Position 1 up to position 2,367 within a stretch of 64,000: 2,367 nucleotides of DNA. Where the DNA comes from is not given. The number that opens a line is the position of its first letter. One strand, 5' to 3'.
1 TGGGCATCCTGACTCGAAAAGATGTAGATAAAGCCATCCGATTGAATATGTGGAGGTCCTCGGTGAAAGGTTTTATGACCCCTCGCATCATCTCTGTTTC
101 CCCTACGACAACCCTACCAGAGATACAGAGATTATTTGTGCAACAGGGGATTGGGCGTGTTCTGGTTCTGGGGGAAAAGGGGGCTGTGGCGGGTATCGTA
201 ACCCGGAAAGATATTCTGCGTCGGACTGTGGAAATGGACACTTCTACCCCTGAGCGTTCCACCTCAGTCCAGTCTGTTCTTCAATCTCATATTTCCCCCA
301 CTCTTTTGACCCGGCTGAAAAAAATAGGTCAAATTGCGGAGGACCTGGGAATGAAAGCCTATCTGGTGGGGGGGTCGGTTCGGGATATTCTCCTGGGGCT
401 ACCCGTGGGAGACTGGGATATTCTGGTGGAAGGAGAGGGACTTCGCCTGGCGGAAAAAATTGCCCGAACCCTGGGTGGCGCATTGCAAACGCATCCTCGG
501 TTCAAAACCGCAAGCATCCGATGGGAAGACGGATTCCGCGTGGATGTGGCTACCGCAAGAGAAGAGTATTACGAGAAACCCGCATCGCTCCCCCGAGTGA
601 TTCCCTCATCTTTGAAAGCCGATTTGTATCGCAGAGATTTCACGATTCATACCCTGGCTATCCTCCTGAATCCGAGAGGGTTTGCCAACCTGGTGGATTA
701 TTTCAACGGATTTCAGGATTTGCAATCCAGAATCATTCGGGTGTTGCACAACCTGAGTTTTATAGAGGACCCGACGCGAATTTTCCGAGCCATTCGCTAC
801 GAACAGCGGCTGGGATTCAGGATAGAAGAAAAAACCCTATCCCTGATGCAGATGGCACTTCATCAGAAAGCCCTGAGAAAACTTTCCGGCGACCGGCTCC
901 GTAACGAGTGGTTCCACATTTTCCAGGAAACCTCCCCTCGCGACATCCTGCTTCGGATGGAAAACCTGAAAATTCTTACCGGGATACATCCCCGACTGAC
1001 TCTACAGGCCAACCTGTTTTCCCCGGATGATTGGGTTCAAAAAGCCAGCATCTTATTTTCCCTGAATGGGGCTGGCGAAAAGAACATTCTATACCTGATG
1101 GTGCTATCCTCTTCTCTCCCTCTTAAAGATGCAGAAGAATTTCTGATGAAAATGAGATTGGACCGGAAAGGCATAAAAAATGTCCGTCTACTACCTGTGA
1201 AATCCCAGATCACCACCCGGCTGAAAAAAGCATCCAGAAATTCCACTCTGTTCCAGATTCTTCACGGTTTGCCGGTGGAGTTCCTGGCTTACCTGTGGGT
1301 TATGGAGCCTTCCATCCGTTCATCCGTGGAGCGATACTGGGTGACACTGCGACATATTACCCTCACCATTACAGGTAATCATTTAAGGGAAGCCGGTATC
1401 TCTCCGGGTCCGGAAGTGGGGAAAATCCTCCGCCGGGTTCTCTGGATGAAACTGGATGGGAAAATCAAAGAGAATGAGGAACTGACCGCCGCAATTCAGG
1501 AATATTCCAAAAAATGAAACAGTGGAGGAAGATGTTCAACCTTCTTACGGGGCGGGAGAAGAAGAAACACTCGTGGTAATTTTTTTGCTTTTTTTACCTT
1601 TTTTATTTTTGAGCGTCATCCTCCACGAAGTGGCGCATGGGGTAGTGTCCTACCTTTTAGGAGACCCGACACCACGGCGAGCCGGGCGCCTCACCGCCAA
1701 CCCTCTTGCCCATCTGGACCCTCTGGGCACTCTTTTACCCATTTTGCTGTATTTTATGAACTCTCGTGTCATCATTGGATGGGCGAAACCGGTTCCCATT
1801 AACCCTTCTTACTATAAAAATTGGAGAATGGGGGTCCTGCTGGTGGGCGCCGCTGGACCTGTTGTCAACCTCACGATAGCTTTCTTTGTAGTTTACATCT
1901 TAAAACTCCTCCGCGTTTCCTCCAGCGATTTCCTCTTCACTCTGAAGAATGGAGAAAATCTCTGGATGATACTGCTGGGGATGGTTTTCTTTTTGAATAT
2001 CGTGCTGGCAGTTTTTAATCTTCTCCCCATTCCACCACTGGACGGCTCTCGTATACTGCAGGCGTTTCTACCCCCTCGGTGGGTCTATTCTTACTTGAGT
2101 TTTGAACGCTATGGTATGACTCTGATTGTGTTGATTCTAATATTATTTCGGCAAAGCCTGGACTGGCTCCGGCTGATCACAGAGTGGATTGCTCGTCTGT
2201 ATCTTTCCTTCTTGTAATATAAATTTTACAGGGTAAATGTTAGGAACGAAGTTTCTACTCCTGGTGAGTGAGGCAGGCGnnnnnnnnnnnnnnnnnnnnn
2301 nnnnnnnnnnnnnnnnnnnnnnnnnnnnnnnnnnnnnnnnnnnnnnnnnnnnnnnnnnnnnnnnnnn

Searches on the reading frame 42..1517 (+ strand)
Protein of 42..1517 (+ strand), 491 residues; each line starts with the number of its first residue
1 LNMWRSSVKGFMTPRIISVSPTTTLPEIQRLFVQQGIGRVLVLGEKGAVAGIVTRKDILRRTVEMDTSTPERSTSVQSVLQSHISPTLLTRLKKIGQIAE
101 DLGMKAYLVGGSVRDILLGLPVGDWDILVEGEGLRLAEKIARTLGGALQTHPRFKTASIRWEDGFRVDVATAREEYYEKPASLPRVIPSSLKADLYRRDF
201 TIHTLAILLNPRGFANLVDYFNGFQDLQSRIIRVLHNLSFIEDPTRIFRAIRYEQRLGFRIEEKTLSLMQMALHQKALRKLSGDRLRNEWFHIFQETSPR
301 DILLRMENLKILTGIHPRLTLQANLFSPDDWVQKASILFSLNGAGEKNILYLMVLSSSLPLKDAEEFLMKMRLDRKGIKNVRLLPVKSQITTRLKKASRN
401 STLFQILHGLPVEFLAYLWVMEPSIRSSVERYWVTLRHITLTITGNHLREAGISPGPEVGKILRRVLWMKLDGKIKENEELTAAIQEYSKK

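Call 56: search_protein_families(library=pfam, proteins=[window:42-1517:+], max_evalue=0.00001)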
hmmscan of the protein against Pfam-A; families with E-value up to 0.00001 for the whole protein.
window:42-1517:+ (491 aa): 3 families
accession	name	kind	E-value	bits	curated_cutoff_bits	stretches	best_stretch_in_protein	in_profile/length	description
PF01743.26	PolyA_pol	-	6.2e-26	91.6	23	1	106-233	1-126/126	Poly A polymerase head domain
PF00571.33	CBS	-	1.7e-13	51.1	24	1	8-61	1-54/57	CBS domain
PF12627.12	PolyA_pol_RNAbd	-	1.1e-07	31.9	22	1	258-319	1-60/64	Probable RNA and SrmB- binding site of polymerase A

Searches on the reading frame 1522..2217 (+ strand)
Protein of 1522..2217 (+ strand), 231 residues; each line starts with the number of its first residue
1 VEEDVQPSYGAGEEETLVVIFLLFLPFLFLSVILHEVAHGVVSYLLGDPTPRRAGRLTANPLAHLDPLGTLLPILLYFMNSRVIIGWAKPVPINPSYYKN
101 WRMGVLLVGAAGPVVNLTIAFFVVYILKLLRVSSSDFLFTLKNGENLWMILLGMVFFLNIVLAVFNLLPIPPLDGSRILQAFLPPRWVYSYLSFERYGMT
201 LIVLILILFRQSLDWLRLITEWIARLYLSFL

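Call 56: search_protein_families(library=pfam, proteins=[window:1522-2217:+], max_evalue=0.00001)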
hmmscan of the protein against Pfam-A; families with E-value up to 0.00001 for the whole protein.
window:1522-2217:+ (231 aa): 1 family
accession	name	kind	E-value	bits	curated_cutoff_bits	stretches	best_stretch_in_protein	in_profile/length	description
PF02163.28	Peptidase_M50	-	5.3e-12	46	27.2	1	148-203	159-215/221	Peptidase family M50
